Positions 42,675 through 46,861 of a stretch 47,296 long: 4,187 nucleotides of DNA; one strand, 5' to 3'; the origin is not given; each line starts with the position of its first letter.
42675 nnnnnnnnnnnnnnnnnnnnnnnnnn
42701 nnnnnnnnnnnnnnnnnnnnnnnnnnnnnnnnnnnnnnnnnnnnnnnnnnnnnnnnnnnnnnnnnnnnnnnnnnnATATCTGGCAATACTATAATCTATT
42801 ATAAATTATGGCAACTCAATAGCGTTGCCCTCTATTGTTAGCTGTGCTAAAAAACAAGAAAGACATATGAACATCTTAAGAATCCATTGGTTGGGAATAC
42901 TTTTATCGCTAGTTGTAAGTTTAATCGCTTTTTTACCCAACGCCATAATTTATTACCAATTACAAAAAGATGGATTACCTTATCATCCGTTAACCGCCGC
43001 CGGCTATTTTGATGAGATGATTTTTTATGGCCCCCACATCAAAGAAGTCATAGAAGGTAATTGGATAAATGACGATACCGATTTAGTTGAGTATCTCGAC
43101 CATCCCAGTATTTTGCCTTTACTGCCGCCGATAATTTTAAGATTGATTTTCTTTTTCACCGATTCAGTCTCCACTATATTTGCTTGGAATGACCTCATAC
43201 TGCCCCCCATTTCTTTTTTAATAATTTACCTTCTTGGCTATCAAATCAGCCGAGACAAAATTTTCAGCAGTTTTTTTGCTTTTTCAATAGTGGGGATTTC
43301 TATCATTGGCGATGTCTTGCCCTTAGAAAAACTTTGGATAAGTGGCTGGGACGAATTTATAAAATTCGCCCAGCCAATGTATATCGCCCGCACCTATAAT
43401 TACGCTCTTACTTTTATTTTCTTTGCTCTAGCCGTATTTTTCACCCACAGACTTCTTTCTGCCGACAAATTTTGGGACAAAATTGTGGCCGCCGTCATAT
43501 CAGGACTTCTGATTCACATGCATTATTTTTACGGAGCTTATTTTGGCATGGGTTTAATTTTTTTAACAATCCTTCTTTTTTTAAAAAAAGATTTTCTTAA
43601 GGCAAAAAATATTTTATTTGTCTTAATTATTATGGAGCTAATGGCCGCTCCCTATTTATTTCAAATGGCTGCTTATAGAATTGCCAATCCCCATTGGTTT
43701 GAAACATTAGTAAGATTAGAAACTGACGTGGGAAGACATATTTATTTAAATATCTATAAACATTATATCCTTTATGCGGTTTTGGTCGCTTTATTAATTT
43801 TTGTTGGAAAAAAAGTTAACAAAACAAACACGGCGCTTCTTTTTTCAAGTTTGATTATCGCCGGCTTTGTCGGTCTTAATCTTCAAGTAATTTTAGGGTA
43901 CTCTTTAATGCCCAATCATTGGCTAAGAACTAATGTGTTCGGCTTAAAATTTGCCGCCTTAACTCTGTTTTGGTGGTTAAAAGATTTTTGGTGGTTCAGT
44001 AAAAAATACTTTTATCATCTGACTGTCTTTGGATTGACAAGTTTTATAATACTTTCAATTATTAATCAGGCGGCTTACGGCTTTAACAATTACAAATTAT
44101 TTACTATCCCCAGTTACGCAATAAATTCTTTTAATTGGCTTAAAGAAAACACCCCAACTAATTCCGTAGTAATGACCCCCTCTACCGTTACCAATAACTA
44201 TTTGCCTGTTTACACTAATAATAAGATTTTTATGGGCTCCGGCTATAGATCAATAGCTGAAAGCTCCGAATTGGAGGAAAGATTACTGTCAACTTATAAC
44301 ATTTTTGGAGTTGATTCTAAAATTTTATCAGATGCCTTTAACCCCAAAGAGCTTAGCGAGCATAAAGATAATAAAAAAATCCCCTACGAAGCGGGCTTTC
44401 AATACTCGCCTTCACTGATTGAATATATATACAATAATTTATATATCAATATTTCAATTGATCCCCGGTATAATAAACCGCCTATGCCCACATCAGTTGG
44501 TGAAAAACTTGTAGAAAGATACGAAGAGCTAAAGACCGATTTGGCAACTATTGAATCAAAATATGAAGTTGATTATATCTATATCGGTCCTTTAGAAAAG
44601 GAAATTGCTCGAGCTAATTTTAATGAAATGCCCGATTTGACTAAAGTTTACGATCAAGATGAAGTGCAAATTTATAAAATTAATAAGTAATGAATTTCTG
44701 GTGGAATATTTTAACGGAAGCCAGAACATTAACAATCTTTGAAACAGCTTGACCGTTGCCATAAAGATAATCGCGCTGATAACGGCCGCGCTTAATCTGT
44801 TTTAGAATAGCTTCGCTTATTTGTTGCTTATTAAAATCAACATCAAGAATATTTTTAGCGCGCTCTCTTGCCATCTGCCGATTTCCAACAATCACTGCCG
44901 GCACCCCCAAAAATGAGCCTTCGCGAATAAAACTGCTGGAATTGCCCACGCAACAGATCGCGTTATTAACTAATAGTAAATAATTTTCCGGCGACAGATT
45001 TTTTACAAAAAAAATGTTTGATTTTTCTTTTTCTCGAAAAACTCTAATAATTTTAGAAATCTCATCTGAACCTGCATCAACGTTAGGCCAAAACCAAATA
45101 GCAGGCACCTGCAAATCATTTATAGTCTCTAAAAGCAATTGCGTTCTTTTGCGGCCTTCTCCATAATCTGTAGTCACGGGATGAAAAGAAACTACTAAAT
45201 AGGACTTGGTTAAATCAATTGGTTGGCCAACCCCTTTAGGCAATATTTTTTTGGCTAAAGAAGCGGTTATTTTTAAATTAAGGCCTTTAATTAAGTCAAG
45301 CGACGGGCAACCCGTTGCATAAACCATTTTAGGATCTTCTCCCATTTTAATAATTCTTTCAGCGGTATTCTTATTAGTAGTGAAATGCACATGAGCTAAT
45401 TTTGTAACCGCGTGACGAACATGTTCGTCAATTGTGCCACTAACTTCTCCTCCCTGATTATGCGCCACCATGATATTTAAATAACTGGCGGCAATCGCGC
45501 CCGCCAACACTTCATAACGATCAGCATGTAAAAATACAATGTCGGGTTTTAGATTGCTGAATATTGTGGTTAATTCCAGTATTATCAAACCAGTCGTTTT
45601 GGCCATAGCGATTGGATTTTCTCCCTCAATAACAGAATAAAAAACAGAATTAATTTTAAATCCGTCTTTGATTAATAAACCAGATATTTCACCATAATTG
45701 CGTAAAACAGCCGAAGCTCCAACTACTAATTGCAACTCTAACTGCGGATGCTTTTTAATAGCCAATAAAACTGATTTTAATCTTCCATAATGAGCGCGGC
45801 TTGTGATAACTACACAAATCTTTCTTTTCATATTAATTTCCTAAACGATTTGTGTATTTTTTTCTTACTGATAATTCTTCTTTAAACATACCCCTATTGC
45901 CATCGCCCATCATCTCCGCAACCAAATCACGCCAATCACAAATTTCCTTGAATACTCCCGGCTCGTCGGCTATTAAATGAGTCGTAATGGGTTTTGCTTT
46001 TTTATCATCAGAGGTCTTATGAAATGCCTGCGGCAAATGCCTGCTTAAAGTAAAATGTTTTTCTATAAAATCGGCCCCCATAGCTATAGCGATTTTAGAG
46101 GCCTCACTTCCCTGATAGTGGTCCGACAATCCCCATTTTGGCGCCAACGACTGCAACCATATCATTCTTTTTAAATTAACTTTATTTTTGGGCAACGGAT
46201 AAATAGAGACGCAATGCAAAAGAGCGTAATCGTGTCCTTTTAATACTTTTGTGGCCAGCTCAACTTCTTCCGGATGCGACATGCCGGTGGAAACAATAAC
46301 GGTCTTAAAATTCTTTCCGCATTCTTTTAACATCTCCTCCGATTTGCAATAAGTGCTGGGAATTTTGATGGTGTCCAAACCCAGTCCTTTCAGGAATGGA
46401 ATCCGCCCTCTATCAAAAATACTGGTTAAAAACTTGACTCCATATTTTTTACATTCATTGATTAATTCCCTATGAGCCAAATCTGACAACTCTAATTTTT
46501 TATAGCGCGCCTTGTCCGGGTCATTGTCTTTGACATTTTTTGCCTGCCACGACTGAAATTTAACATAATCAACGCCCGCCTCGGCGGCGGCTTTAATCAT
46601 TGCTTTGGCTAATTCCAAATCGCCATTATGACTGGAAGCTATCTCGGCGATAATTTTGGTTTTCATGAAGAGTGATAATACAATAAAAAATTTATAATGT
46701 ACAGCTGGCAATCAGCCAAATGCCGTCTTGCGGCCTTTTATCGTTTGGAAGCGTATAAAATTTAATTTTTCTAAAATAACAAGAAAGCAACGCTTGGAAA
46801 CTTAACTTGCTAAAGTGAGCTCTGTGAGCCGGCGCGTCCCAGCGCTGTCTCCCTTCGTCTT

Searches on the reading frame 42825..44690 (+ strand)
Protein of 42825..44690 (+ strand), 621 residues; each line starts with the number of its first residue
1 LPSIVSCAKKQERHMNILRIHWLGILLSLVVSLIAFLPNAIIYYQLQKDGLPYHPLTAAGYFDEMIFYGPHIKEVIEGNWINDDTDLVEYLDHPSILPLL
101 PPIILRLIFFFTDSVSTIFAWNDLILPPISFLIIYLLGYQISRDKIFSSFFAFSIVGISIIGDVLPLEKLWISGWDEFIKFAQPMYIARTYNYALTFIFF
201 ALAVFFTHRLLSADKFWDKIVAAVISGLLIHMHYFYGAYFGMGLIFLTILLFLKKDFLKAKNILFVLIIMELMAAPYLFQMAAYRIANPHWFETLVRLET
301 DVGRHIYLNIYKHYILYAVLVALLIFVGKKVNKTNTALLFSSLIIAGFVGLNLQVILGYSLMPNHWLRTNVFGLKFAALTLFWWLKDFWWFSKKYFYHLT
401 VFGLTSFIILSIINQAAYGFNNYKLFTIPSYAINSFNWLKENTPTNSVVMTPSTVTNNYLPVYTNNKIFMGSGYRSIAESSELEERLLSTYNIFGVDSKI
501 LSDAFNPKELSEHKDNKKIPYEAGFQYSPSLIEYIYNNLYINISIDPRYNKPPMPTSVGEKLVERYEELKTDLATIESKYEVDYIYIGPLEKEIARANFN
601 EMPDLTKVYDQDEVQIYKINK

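Call 24: search_protein_families(library=pfam, proteins=[window:42825-44690:+], max_evalue=0.01)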
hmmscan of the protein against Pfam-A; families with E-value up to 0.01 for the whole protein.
window:42825-44690:+ (621 aa): 0 families

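Call 36: search_protein_families(library=ncbifam, proteins=[window:42825-44690:+], max_evalue=0.00001)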
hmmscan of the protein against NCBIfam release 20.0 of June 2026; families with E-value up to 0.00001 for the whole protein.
window:42825-44690:+ (621 aa): 0 families

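Call 45: find_homologous_proteins(query=window:42825-44690:+, max_evalue=0.00001)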
Query window:42825-44690:+ (621 aa): 4 proteins with E <= 0.00001 among 8000 candidates.
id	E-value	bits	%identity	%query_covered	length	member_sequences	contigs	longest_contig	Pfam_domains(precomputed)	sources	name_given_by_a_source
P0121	0.0e+0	1389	99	100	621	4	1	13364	-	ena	-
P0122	1.1e-281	954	69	97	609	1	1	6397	-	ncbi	-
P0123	2.0e-268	910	65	98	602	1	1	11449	-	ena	-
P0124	6.5e-240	816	59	98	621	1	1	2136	-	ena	-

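Call 55: predict_structure(alignment_id=A2)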
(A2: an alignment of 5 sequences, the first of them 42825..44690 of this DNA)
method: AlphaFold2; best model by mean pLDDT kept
length: 621 residues; sequences in the alignment: 5
mean_pLDDT: 45.3   pTM: 0.38
mean pLDDT of the five models: 45.3, 42.8, 40.7, 40.5, 39.3
residues with pLDDT >= 90: 0; 70-90: 49; 50-70: 169; < 50: 403
segments of 3 or more residues with pLDDT < 50: 1-15, 49-123, 157-195, 231-235, 277-285, 288-386, 416-432, 451-580, 593-596
pLDDT, mean of each block of 10 residues (from residue 1): 41 56 74 60 52 34 27 27 27 29 35 37 53 62 61 52 35 34 34 50 64 72 64 50 61 71 76 54 44 33 33 39 43 46 42 33 31 40 47 55 53 48 39 56 55 34 28 25 31 36 39 38 30 28 25 30 34 45 57 53 76 70 54
secondary structure, 60 per line:
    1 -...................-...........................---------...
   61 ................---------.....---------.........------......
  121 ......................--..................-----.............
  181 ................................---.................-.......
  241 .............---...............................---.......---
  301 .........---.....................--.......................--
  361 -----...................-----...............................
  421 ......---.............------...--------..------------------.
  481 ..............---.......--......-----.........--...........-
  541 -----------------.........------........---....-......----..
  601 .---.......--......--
elements in order: H2-20 H22-48 H58-76 H86-90 H100-108 H115-142 H145-162 H168-212 H216-232 H234-253 H257-287 H291-297 H301-309 H313-333 H336-358 H366-384 H390-426 H430-442 E449-451 H480-494 H498-504 H507-512 H518-526 H529-539 H558-566 H573-580 E584-587 H589-594 E605-611 E614-619

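Call 68: search_protein_representatives(alignment_id=A2)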
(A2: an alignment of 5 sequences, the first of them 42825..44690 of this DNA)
Query: 5 sequences, 621 profile positions. Proteins with E-value up to 0.001 (for the whole library): 892; up to 1e-10: 530; up to 1e-30: 231. The best 150 are listed.
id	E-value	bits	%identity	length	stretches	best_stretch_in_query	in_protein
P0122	0.0e+00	1188.6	-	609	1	17-621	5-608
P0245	2.2e-92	327.0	-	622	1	15-619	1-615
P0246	3.3e-76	273.6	-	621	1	22-619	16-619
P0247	4.9e-75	269.7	-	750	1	22-621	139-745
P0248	2.5e-73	264.1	-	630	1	23-620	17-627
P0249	3.5e-73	263.6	-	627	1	24-620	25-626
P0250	1.0e-72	262.1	-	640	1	38-620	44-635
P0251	1.2e-70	255.3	-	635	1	13-621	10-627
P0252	2.3e-70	254.3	-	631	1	17-620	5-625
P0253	5.5e-70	253.1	-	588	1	13-619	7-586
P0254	2.1e-68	247.8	-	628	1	22-620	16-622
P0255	5.0e-66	240.0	-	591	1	15-619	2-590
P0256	2.6e-65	237.6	-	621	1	25-620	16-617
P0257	3.0e-65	237.4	-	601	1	27-620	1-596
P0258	3.7e-62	227.2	-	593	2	16-497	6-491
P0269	1.2e-59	218.9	-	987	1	22-621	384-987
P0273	6.3e-59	216.5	-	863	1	16-620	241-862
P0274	1.5e-58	215.3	-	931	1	26-620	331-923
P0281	5.3e-56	206.8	-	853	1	17-620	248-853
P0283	1.0e-55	205.9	-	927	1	25-619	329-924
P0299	9.9e-52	192.7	-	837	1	24-609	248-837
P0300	1.2e-51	192.5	-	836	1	20-620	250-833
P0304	2.9e-51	191.2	-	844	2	14-506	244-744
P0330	5.2e-48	180.5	-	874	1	14-619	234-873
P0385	5.8e-41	157.2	-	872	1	22-621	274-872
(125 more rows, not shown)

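Call 69: search_protein_families(library=pfam, proteins=[P0273, P0274, P0269, P0281, P0283, P0299, P0300, P0304, P0330, P0385], max_evalue=0.001)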
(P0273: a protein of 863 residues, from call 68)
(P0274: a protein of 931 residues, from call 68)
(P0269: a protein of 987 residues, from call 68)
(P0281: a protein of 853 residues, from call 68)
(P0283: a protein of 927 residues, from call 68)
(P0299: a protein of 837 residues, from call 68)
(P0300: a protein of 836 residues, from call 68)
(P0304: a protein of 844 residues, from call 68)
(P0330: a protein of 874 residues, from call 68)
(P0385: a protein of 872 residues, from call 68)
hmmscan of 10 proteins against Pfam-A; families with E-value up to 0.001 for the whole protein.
P0273 (863 aa): 2 families
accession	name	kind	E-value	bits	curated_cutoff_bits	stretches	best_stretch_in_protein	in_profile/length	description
PF00535.33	Glycos_transf_2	-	3.7e-27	95.7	23.3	1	4-166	1-164/168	Glycosyl transferase family 2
PF20604.3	DUF6798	-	4.2e-05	23.6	26.9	1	674-702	2-30/61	Domain of unknown function (DUF6798)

P0274 (931 aa): 8 families
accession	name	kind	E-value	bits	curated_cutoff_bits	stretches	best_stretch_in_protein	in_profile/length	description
PF13489.12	Methyltransf_23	-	3.8e-20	72.7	27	1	87-237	12-162/164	Methyltransferase domain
PF13649.12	Methyltransf_25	-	3.5e-12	47.3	27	1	101-192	1-97/97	Methyltransferase domain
PF13847.12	Methyltransf_31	-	4.1e-12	46.4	27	1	96-200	2-113/145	Methyltransferase domain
PF08242.18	Methyltransf_12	-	6e-12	46.6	30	1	102-194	1-98/98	Methyltransferase domain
PF08241.18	Methyltransf_11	-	1.9e-11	44.9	21.2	1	102-196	1-95/95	Methyltransferase domain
PF07021.18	MetW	-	1.2e-09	38.5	21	1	89-187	5-101/193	Methionine biosynthesis protein MetW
PF02353.26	CMAS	-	0.00033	20.5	27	1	94-194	59-162/273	Mycolic acid cyclopropane synthetase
PF05175.20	MTS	-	0.00035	20.7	23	1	98-166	32-103/170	Methyltransferase small domain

P0269 (987 aa): 4 families
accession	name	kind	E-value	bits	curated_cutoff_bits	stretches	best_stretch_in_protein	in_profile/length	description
PF00534.26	Glycos_transf_1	-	2.2e-29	102.6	26.4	1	192-350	9-172/172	Glycosyl transferases group 1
PF13692.12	Glyco_trans_1_4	-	2e-20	74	27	1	200-335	3-141/142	Glycosyl transferases group 1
PF13524.12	Glyco_trans_1_2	-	1.9e-07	31.5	25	1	221-364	7-142/144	Glycosyl transferase-like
PF13439.12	Glyco_transf_4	-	4.2e-05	24.1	28.5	1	21-170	10-152/170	Glycosyltransferase Family 4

P0281 (853 aa): 3 families
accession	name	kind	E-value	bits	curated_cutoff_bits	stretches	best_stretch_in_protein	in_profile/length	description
PF00535.33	Glycos_transf_2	-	8.5e-25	88.1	23.3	1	4-167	1-165/168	Glycosyl transferase family 2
PF13641.12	Glyco_tranf_2_3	-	2.6e-07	31.3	27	1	3-115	3-119/230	Glycosyltransferase like family 2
PF10111.15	Glyco_tranf_2_2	-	5.4e-05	23.3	27.3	1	4-94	1-93/276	Glycosyltransferase like family 2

P0283 (927 aa): 6 families
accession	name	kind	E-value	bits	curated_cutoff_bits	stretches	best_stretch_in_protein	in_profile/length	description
PF13489.12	Methyltransf_23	-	4.9e-21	75.6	27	1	83-235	11-163/164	Methyltransferase domain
PF13847.12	Methyltransf_31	-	1.4e-13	51.2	27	1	94-197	3-113/145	Methyltransferase domain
PF08242.18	Methyltransf_12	-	9.2e-13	49.2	30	1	99-191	1-98/98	Methyltransferase domain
PF08241.18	Methyltransf_11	-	3.4e-12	47.3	21.2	1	99-193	1-95/95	Methyltransferase domain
PF07021.18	MetW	-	1.3e-09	38.4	21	1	87-182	6-99/193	Methionine biosynthesis protein MetW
PF13649.12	Methyltransf_25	-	3e-09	37.9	27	1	98-189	1-97/97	Methyltransferase domain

P0299 (837 aa): 3 families
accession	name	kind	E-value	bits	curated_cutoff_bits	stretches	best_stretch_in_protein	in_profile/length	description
PF00535.33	Glycos_transf_2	-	2.8e-28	99.4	23.3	1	5-167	1-164/168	Glycosyl transferase family 2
PF13641.12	Glyco_tranf_2_3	-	0.00069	20.1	27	0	4-116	3-119/230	Glycosyltransferase like family 2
PF20604.3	DUF6798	-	0.00087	19.4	26.9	0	662-687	2-27/61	Domain of unknown function (DUF6798)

P0300 (836 aa): 3 families
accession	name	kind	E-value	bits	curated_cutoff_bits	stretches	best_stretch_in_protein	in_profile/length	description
PF00535.33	Glycos_transf_2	-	5e-26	92.1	23.3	1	7-172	1-163/168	Glycosyl transferase family 2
PF13641.12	Glyco_tranf_2_3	-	3.6e-07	30.9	27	1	6-109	3-108/230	Glycosyltransferase like family 2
PF10111.15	Glyco_tranf_2_2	-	2.1e-06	27.9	27.3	1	7-110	1-104/276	Glycosyltransferase like family 2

P0304 (844 aa): 2 families
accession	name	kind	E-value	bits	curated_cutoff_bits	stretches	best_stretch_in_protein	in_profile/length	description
PF00535.33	Glycos_transf_2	-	6.6e-21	75.4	23.3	1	17-176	1-163/168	Glycosyl transferase family 2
PF13641.12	Glyco_tranf_2_3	-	0.00014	22.4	27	1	16-123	3-111/230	Glycosyltransferase like family 2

P0330 (874 aa): 2 families
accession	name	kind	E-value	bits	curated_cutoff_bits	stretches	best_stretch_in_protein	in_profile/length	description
PF00535.33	Glycos_transf_2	-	1.3e-28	100.5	23.3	1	4-168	1-166/168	Glycosyl transferase family 2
PF13641.12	Glyco_tranf_2_3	-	0.00049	20.6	27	1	3-218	3-226/230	Glycosyltransferase like family 2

P0385 (872 aa): 1 family
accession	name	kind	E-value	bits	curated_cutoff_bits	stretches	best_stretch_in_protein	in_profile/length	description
PF00535.33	Glycos_transf_2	-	9.6e-15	55.4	23.3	1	6-101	1-99/168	Glycosyl transferase family 2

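Call 79: predict_structure(alignment_id=A3)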
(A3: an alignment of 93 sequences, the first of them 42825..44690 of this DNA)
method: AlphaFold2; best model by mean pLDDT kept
length: 621 residues; sequences in the alignment: 93
mean_pLDDT: 92.6   pTM: 0.92
mean pLDDT of the five models: 92.6, 92.1, 91.9, 91.7, 90.7
residues with pLDDT >= 90: 527; 70-90: 56; 50-70: 24; < 50: 14
segments of 3 or more residues with pLDDT < 50: 1-3, 161-165, 516-518, 520-522
pLDDT, mean of each block of 10 residues (from residue 1): 53 81 97 97 98 95 93 94 91 92 95 95 96 98 97 87 56 88 85 91 98 97 97 96 98 98 98 95 95 94 93 95 98 98 97 96 92 95 94 94 95 95 96 98 98 97 98 96 98 98 89 55 70 94 87 93 98 97 98 97 98 98 88
secondary structure, 60 per line:
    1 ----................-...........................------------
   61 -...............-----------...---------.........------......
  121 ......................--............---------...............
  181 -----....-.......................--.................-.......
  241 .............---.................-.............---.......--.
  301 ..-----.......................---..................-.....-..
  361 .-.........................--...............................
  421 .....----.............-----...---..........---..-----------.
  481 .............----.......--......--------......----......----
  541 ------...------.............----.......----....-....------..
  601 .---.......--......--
elements in order: H5-20 H22-48 H62-76 H100-108 H115-142 H145-156 H166-180 H186-189 H191-213 H216-232 H234-253 H257-273 H275-287 H291-297 E300-302 H308-330 H334-351 H353-357 E359-361 H363-387 H390-425 H430-442 E448-450 H454-463 H480-493 H498-504 H507-512 H521-526 H531-536 H556-568 H573-579 E584-587 H589-592 E605-611 E614-619

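Call 81: fold_search(model_id=the predicted structure, library=pdb)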
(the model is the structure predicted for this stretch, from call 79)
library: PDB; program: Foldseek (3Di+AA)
matches with E <= 10: 330; with E <= 0.001: 16
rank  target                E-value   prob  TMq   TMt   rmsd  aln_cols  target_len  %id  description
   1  9n9j_I                1.7e-07  1.00  0.44  0.40  12.5       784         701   11  Structure of a GRP94 folding intermediate engaged with a CCDC134- and FKBP11-bound secretory translocon (released 2025-11-19)
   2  8b6l_I                4.9e-07  1.00  0.45  0.42  14.8       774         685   11  Subtomogram average of the human Sec61-TRAP-OSTA-translocon (released 2022-12-07)
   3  7oci_F                3.1e-06  1.00  0.48  0.47  13.3       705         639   11  Cryo-EM structure of yeast Ost6p containing oligosaccharyltransferase complex (released 2022-02-16)
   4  6ezn_F                3.2e-06  1.00  0.47  0.45  14.9       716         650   12  Cryo-EM structure of the yeast oligosaccharyltransferase (OST) complex (released 2018-01-17)
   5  8pn9_A                5.0e-06  1.00  0.43  0.41  13.2       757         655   12  Structure of human oligosaccharyltransferase OST-A complex bound to NGI-1 (released 2024-05-08)
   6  8if8_C                5.7e-06  1.00  0.49  0.50   9.9       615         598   12  Arabinosyltransferase AftA (released 2023-05-31)
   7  7zli_A                9.6e-06  1.00  0.40  0.38  11.6       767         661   11  Cryo-EM structure of C-mannosyltransferase CeDPY19, in complex with Dol25-P-Man and bound to CMT2-Fab and anti-Fab nan (released 2023-01-11)
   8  6c26_A                1.0e-05  1.00  0.44  0.43  15.2       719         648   11  The Cryo-EM structure of a eukaryotic oligosaccharyl transferase complex (released 2018-01-31)
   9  5ogl_A                1.5e-05  1.00  0.47  0.43  12.9       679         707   13  Structure of bacterial oligosaccharyltransferase PglB in complex with an acceptor peptide and an lipid-linked oligosac (released 2017-10-25)
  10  7zlh_A                1.5e-05  1.00  0.43  0.41  11.4       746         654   12  Cryo-EM structure of C-mannosyltransferase CeDPY19, in apo state, bound to CMT2-Fab and anti-Fab nanobody (released 2023-01-11)
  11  6s7t_A                1.5e-05  1.00  0.40  0.36  14.5       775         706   10  Cryo-EM structure of human oligosaccharyltransferase complex OST-B (released 2019-12-18)
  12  6gxc_A                1.8e-05  1.00  0.46  0.42  15.8       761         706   11  Bacterial oligosaccharyltransferase PglB in complex with an inhibitory peptide and a reactive lipid-linked oligosaccha (released 2018-11-14)
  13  7zlg_A                2.0e-05  1.00  0.41  0.39  12.0       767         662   12  Cryo-EM structure of C-mannosyltransferase CeDPY19, in complex with acceptor peptide and bound to CMT2-Fab and anti-Fa (released 2023-01-11)
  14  8agc_A                2.7e-05  1.00  0.38  0.35  17.9       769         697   11  Structure of yeast oligosaccharylransferase complex with lipid-linked oligosaccharide and non-acceptor peptide bound (released 2022-12-07)
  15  3rce_A                3.4e-05  1.00  0.46  0.42  12.9       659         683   12  Bacterial oligosaccharyltransferase PglB (released 2011-06-15)
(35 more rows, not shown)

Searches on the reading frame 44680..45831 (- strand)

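Call 24: search_protein_families(library=pfam, proteins=[window:44680-45831:-], max_evalue=0.01)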
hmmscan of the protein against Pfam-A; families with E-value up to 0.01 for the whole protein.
window:44680-45831:- (383 aa): 1 family
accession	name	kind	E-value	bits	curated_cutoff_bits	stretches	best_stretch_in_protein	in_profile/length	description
PF02350.25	Epimerase_2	-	2e-65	221.4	30.6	1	24-370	2-346/347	UDP-N-acetylglucosamine 2-epimerase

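Call 36: search_protein_families(library=ncbifam, proteins=[window:44680-45831:-], max_evalue=0.00001)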
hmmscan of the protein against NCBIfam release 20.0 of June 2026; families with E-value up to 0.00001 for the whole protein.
window:44680-45831:- (383 aa): 2 families
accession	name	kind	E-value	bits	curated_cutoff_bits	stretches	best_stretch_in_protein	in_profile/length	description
TIGR03568.1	NeuC_NnaA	equivalog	7.5e-112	373.8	235.9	1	3-370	1-365/365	UDP-N-acetylglucosamine 2-epimerase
TIGR00236.1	wecB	equivalog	6.9e-21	74.8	210.15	1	4-371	2-363/366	non-hydrolyzing UDP-N-acetylglucosamine 2-epimerase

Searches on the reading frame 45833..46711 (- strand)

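Call 24: search_protein_families(library=pfam, proteins=[window:45833-46711:-], max_evalue=0.01)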
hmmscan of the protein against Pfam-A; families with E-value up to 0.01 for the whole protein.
window:45833-46711:- (292 aa): 1 family
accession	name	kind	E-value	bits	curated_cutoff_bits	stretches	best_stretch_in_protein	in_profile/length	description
PF03102.20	NeuB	-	7.1e-53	180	22.1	1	38-236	1-218/241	NeuB family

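Call 36: search_protein_families(library=ncbifam, proteins=[window:45833-46711:-], max_evalue=0.00001)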
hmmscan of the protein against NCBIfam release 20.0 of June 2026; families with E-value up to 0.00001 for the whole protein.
window:45833-46711:- (292 aa): 2 families
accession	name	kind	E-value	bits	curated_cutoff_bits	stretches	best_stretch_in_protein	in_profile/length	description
TIGR03569.1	NeuB_NnaB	equivalog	1.9e-59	201.4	399.65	1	19-237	2-241/329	N-acetylneuraminate synthase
TIGR03586.1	PseI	equivalog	3.8e-41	141.4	340.25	1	18-226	2-229/327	pseudaminic acid synthase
